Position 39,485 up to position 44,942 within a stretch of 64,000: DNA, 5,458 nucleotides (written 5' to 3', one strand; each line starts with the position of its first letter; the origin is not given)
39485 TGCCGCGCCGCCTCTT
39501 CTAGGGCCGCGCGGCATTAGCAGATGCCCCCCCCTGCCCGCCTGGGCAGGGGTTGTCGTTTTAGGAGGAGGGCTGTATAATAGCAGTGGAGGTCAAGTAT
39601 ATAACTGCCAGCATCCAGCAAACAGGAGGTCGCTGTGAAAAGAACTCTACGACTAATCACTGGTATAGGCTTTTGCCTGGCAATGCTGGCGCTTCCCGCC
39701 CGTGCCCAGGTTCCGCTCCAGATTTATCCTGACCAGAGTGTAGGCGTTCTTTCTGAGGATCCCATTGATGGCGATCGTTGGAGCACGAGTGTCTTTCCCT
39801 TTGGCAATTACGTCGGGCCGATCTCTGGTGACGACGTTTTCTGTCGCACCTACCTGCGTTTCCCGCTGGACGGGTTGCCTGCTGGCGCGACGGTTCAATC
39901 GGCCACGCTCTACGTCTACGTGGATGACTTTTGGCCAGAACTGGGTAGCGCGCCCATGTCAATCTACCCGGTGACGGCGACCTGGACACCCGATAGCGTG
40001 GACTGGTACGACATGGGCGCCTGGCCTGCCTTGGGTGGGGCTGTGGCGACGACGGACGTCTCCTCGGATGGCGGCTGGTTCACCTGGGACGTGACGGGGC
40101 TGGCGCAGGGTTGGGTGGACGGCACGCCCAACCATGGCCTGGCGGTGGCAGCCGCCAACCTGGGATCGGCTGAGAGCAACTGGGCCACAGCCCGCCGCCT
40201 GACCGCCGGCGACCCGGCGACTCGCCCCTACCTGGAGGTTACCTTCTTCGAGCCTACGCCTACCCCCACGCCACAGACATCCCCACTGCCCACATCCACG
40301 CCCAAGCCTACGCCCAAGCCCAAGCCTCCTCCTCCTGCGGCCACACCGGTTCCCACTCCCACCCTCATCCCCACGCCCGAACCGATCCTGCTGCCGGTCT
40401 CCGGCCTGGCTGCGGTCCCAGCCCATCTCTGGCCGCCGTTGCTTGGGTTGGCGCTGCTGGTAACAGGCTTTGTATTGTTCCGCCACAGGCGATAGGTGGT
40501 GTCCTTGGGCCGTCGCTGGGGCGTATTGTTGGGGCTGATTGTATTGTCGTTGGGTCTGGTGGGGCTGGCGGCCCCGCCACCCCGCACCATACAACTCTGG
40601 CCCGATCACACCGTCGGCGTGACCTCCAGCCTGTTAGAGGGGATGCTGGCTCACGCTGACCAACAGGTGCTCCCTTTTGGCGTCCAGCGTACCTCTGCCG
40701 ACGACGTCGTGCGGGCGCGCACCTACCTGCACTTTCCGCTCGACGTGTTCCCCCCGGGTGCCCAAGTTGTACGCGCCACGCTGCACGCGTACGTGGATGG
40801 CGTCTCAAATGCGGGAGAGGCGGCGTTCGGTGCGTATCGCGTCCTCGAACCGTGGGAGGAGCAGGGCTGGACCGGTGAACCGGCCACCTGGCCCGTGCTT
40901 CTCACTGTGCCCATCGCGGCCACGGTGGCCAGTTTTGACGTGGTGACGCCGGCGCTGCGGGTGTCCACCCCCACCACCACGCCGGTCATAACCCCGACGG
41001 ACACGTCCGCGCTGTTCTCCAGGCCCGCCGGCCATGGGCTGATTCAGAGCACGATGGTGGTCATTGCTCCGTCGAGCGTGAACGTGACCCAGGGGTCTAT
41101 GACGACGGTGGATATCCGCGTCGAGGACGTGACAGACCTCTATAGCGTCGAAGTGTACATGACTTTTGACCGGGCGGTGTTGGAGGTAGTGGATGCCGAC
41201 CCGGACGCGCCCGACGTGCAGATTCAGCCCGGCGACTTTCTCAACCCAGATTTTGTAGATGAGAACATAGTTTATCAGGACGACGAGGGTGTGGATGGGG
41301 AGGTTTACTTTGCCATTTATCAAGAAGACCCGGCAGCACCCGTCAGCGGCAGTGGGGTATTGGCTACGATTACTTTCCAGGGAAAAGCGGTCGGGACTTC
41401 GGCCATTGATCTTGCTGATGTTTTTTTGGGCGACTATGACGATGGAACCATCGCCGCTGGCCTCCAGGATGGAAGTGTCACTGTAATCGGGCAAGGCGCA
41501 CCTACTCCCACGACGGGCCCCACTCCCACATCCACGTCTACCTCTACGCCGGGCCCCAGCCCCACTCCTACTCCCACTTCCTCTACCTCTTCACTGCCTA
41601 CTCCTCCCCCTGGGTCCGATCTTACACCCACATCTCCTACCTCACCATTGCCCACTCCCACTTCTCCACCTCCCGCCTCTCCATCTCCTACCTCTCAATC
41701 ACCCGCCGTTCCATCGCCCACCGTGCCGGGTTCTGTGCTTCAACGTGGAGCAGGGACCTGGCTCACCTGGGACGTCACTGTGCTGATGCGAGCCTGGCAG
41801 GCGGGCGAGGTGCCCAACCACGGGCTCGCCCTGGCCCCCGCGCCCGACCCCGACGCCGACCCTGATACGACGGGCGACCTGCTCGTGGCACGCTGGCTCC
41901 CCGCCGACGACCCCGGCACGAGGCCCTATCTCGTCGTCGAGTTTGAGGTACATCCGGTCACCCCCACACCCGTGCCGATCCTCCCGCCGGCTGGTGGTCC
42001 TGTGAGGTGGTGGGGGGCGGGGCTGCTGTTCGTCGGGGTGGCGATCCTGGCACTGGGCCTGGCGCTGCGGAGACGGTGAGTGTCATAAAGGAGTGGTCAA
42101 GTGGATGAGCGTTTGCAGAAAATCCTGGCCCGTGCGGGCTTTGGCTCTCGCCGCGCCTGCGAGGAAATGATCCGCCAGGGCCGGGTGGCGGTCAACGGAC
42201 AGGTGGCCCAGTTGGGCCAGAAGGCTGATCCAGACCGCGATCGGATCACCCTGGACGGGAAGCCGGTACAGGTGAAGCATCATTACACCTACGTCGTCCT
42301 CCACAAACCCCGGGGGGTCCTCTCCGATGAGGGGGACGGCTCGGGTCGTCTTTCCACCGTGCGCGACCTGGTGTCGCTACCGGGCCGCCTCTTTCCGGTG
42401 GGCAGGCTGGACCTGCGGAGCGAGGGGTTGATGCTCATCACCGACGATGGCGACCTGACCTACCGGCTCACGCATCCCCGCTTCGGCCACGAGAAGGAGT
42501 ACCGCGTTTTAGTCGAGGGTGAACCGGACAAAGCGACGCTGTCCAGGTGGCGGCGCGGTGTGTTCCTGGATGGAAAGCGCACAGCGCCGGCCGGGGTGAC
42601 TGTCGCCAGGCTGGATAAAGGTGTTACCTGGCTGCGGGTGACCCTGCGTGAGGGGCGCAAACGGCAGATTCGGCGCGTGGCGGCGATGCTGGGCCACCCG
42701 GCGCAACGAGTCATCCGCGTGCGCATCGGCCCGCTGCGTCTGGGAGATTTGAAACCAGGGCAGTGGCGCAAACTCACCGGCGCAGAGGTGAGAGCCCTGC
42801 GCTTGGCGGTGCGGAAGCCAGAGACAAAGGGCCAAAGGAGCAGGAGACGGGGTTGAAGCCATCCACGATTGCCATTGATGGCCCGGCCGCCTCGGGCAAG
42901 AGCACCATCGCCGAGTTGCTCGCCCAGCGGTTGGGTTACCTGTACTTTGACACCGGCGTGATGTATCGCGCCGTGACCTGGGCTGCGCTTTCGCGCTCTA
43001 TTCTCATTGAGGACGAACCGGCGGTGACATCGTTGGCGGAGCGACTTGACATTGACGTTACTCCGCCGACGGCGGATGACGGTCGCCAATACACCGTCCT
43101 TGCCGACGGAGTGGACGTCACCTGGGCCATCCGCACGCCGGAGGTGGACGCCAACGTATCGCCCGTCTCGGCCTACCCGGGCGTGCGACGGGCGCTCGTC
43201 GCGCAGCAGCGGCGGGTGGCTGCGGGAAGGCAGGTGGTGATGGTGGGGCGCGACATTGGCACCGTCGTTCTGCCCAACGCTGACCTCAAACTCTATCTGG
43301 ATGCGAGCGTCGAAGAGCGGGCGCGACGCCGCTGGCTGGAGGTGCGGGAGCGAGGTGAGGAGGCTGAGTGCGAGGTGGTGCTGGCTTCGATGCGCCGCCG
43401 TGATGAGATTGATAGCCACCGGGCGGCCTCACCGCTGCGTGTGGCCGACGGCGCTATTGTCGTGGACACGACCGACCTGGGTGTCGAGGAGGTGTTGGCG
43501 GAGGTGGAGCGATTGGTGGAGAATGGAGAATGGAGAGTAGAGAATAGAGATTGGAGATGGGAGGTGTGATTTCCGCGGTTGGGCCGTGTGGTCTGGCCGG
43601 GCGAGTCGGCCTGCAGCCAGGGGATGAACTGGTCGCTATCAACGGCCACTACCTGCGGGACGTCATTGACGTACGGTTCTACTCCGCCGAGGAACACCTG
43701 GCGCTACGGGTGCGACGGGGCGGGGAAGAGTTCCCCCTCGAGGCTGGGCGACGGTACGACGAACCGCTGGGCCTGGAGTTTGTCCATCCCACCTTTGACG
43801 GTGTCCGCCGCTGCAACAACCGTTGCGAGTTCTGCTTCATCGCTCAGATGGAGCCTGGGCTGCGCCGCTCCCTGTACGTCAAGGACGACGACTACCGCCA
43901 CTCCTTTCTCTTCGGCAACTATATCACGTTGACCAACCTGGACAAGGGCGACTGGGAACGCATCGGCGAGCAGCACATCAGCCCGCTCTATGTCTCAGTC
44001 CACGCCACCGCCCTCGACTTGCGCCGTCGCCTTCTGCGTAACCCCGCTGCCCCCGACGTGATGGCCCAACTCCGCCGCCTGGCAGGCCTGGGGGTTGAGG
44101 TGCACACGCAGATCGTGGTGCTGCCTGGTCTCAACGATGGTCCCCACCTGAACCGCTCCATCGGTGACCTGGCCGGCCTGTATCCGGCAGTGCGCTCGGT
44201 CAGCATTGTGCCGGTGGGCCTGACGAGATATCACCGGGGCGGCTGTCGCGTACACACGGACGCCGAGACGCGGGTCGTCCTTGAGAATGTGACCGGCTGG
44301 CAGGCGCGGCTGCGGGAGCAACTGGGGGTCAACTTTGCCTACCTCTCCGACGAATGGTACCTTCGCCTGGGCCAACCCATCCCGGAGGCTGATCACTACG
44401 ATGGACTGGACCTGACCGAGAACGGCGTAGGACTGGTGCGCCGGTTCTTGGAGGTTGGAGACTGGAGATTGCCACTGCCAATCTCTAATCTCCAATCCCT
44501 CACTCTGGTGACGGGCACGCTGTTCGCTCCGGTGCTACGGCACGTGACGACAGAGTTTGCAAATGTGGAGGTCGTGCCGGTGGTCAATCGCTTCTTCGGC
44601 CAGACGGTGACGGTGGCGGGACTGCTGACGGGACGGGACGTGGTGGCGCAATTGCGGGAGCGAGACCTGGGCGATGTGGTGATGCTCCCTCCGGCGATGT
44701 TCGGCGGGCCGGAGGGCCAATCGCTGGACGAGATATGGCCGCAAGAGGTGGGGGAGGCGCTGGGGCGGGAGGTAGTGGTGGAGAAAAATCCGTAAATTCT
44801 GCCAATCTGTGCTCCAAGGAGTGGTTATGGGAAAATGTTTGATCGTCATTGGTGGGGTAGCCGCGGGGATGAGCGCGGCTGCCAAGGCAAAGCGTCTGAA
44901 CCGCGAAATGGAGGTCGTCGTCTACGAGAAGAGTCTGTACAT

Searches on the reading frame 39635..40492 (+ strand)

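Call 22: search_protein_families(library=pfam, proteins=[window:39635-40492:+], max_evalue=0.001)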
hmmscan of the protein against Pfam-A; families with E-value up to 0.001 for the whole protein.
window:39635-40492:+ (286 aa): 1 family
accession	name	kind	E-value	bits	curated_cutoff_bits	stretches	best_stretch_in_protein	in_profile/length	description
PF24517.2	CBM96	-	4.9e-12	46.4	26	1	71-180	41-145/164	Carbohydrate-binding module family 96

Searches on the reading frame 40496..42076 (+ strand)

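Call 22: search_protein_families(library=pfam, proteins=[window:40496-42076:+], max_evalue=0.001)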
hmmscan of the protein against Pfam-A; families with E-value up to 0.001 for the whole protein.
window:40496-42076:+ (527 aa): 2 families
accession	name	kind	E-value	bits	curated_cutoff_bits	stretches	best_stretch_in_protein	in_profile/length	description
PF00963.24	Cohesin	-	6.6e-07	30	24.1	1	193-330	6-139/139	Cohesin domain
PF24517.2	CBM96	-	0.0001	22.6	26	0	67-143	35-111/164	Carbohydrate-binding module family 96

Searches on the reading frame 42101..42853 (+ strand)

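Call 52: search_protein_families(library=pfam, proteins=[window:42101-42853:+], max_evalue=0.0001)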
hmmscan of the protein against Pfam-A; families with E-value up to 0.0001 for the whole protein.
window:42101-42853:+ (251 aa): 3 families
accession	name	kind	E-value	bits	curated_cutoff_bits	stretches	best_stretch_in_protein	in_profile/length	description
PF00849.27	PseudoU_synth_2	-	1.2e-22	81.2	26.8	1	64-195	2-151/152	RNA pseudouridylate synthase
PF01479.30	S4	-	4.8e-14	52.3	22.8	1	3-44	1-44/48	S4 domain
PF19135.5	DUF5818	-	8.3e-05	22.5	27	1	101-143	2-44/57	Protein of unknown function (DUF5818)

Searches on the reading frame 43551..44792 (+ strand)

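Call 52: search_protein_families(library=pfam, proteins=[window:43551-44792:+], max_evalue=0.0001)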
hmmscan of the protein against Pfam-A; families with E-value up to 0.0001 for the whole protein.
window:43551-44792:+ (414 aa): 4 families
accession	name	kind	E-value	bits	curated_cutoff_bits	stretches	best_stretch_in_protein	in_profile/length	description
PF19238.5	Radical_SAM_2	-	3.9e-61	205.6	26.7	1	68-217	2-151/151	Radical SAM-like domain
PF04459.17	DUF512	-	1e-48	165.8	25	1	220-411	1-200/202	Protein of unknown function (DUF512)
PF17820.7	PDZ_6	-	4.7e-10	39.5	27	1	6-56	1-54/54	PDZ domain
PF04055.27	Radical_SAM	-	2.4e-06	28.2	29.5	0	129-197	88-157/166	Radical SAM superfamily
